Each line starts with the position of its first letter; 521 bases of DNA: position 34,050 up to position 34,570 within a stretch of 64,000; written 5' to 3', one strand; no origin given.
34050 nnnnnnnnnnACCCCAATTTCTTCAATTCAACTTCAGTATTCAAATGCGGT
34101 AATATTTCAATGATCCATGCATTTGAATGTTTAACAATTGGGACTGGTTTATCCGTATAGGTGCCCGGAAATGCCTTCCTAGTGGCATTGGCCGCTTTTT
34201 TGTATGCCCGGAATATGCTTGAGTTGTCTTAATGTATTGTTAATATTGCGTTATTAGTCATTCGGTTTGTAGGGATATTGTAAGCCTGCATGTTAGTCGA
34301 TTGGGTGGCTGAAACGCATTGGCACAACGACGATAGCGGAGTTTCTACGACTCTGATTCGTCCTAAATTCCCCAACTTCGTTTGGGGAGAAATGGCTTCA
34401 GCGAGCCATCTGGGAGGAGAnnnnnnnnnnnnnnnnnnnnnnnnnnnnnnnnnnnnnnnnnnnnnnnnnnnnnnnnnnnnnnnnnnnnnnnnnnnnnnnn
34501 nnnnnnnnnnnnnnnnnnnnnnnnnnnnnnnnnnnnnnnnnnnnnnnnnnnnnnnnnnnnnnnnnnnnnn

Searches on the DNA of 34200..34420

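Call 61: search_rna_families(source=window, start=34200, end=34420, threshold=evalue, max_evalue=1)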
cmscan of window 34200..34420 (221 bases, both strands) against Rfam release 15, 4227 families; matches with E-value up to 1: 0.
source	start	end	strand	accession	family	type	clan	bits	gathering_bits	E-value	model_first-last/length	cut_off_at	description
